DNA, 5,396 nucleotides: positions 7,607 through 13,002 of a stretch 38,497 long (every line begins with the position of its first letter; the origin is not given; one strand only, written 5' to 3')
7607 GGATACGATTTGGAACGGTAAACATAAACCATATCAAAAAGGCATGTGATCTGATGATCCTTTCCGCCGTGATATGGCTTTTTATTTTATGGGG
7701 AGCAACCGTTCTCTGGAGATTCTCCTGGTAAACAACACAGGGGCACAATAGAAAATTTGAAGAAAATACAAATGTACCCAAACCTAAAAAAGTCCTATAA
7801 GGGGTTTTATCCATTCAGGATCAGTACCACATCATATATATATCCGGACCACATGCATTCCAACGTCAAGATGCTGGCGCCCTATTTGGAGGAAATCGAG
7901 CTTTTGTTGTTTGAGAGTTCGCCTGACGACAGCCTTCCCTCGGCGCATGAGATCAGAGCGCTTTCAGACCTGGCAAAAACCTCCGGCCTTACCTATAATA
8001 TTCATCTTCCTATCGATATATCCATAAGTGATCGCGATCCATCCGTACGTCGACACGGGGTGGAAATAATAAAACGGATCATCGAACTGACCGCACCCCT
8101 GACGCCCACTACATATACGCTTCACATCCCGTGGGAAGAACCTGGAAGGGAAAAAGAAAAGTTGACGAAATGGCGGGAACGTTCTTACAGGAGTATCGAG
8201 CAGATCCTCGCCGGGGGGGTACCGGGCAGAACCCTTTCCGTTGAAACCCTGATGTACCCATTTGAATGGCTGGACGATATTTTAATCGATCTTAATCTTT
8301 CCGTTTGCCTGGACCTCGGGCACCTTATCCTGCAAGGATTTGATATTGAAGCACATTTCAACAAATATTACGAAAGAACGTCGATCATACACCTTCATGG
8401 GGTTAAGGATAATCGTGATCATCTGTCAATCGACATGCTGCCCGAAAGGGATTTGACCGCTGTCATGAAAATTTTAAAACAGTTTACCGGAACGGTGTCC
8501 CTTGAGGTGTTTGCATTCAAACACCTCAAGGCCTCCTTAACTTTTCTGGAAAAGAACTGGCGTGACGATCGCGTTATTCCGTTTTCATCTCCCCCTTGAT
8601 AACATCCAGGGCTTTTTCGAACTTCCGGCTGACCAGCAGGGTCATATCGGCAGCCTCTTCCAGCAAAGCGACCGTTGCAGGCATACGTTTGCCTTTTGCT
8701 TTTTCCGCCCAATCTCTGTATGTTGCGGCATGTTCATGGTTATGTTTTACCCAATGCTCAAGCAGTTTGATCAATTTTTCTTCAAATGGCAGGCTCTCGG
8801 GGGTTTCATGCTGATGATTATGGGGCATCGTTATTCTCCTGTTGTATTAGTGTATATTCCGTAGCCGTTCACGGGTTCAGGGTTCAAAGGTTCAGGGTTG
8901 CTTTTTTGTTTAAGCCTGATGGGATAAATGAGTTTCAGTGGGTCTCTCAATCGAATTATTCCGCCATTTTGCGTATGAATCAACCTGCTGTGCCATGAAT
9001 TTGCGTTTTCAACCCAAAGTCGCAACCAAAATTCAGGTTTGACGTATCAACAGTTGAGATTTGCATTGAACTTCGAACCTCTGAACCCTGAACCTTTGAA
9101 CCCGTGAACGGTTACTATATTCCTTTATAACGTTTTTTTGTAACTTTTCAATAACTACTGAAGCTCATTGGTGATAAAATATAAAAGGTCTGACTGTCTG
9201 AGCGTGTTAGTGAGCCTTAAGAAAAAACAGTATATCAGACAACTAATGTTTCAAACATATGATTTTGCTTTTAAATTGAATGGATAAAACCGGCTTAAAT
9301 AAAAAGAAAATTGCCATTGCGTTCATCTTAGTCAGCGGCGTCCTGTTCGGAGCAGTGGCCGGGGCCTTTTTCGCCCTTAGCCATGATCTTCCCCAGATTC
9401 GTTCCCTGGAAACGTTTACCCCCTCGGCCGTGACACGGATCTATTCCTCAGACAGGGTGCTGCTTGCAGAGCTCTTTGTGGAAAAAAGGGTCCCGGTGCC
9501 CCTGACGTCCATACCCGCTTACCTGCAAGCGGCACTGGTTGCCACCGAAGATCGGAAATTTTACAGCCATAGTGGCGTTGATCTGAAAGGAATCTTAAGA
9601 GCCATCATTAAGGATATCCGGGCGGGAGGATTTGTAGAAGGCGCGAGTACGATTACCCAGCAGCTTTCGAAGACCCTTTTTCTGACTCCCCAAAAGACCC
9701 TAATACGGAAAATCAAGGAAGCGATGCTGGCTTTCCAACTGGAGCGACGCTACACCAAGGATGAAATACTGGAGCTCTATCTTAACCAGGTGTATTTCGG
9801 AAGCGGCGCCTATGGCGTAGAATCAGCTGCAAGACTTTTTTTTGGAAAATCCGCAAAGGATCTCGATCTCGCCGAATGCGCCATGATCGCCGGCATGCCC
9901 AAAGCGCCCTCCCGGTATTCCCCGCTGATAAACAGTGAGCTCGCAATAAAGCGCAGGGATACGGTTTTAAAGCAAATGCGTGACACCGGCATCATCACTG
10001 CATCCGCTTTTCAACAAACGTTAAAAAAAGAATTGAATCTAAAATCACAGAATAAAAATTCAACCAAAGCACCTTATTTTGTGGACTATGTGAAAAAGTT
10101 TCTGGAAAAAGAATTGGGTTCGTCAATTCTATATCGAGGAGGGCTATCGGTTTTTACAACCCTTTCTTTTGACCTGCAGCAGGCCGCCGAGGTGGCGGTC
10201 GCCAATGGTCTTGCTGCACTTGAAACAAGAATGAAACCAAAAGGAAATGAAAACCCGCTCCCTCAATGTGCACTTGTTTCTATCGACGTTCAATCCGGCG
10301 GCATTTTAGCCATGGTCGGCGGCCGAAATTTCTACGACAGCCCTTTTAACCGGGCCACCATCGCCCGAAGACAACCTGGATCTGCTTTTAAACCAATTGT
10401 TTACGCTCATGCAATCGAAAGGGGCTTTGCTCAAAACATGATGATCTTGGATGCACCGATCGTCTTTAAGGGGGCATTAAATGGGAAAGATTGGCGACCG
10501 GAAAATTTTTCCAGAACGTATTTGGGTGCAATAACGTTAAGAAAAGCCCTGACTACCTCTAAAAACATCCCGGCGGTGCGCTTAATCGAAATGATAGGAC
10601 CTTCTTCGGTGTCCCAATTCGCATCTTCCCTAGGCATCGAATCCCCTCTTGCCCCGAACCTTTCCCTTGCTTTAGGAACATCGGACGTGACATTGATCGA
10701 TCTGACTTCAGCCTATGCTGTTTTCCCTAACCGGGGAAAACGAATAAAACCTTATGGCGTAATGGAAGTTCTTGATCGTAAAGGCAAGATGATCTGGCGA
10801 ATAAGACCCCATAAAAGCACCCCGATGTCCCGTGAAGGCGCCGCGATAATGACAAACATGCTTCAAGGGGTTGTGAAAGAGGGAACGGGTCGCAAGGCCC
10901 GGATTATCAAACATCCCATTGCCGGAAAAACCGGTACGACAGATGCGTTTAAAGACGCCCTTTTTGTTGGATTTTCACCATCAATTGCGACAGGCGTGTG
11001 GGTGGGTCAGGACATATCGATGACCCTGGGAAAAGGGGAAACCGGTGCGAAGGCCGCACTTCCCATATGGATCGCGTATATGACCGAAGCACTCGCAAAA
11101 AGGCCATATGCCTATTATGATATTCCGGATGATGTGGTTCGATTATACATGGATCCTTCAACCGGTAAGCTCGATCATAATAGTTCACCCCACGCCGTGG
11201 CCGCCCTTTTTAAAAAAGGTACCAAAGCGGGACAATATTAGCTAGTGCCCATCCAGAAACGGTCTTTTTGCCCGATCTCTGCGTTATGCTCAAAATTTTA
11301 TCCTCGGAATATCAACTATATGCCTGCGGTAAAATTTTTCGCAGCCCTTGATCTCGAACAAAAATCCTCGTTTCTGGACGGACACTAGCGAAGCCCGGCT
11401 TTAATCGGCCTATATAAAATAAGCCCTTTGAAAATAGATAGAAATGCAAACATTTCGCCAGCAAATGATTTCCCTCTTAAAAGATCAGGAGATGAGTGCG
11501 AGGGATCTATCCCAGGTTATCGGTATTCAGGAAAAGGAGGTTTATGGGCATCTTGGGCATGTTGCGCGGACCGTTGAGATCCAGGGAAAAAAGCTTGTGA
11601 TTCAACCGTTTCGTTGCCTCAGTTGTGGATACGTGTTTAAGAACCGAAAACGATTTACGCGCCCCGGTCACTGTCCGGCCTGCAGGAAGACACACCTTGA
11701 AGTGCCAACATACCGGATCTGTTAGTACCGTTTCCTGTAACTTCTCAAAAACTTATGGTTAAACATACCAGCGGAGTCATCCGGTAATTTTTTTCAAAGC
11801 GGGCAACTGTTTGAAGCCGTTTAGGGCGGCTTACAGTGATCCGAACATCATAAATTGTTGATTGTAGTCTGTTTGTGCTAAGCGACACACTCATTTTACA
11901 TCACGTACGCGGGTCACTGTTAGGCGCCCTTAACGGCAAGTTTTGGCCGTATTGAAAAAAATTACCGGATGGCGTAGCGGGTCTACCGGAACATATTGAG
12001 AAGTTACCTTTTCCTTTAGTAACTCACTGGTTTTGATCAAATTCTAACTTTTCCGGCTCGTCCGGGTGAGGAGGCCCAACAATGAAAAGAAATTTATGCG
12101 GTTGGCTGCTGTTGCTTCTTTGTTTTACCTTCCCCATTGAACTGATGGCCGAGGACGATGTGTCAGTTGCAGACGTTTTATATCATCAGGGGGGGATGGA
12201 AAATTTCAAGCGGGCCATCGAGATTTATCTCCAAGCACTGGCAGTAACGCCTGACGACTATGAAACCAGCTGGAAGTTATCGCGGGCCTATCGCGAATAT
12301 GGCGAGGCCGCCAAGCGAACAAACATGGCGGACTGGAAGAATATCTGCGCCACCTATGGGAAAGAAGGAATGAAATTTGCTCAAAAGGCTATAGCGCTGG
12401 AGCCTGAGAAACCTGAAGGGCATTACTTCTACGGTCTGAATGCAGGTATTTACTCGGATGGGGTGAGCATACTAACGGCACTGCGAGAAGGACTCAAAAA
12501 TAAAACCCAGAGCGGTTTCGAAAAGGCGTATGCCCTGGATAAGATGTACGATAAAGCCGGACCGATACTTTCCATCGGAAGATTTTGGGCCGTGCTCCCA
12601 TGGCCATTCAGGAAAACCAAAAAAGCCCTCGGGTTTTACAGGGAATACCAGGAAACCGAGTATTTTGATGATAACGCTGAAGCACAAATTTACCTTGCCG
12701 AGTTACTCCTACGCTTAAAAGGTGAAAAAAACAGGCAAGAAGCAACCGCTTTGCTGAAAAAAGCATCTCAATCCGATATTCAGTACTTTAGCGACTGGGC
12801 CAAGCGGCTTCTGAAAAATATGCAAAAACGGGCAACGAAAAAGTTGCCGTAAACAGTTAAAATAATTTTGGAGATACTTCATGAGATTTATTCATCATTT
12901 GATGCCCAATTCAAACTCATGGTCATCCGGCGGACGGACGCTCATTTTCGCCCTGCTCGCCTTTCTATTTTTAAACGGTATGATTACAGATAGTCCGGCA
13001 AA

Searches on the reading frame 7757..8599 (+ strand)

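Call 39: search_protein_families(library=pfam, proteins=[window:7757-8599:+], max_evalue=0.0001)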
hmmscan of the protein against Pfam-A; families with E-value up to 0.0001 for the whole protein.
window:7757-8599:+ (280 aa): 1 family
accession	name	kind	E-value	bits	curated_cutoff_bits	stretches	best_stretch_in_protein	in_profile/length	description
PF01261.30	AP_endonuc_2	-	6.4e-15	56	31.1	1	47-263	12-245/249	Xylose isomerase-like TIM barrel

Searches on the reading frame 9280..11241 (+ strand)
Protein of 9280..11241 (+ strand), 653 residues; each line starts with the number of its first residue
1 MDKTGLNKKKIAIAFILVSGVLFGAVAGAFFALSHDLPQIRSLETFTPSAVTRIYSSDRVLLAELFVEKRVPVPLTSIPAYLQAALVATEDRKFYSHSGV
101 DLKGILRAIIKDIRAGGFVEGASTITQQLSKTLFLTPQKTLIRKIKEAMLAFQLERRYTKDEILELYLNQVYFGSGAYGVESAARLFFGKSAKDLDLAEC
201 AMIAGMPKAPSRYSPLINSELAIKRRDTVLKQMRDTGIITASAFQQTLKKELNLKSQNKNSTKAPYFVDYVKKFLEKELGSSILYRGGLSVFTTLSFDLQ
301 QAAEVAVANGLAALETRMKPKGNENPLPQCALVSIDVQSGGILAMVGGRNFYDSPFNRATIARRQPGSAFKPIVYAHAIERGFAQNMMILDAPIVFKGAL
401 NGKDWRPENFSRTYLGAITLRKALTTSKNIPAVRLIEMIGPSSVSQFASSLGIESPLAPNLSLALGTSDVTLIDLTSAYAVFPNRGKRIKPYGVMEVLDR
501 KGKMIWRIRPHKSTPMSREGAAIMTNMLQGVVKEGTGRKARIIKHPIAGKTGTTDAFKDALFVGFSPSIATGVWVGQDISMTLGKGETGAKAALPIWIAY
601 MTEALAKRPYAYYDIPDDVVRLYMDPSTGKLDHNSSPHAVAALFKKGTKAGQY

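Call 13: search_protein_families(library=pfam, proteins=[window:9280-11241:+], max_evalue=0.001)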
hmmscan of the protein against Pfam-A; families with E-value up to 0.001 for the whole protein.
window:9280-11241:+ (653 aa): 2 families
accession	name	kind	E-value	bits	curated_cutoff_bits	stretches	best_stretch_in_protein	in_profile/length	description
PF00912.28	Transgly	-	1.3e-68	230.4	27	1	64-233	7-177/178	Transglycosylase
PF00905.27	Transpeptidase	-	2.5e-30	106.2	22.1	1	332-570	3-268/299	Penicillin binding protein transpeptidase domain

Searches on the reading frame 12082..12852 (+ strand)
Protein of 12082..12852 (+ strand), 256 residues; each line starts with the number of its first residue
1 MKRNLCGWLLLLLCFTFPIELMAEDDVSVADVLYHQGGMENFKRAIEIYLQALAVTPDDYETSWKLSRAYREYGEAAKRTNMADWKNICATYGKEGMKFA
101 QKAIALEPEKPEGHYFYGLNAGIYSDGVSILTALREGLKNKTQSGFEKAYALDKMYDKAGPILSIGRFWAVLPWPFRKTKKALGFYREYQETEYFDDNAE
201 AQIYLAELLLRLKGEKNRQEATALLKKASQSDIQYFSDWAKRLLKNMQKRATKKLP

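Call 13: search_protein_families(library=pfam, proteins=[window:12082-12852:+], max_evalue=0.001)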
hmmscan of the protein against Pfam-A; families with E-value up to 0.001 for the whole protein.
window:12082-12852:+ (256 aa): 3 families
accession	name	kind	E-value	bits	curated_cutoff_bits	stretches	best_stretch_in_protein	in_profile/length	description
PF13414.12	TPR_11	-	9.4e-06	25.7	26.8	0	41-70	9-38/42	TPR repeat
PF14559.12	TPR_19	-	0.0002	22.1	25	0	40-77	5-42/68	Tetratricopeptide repeat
PF13432.12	TPR_16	-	0.00082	20.2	32.7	0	39-75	10-46/65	Tetratricopeptide repeat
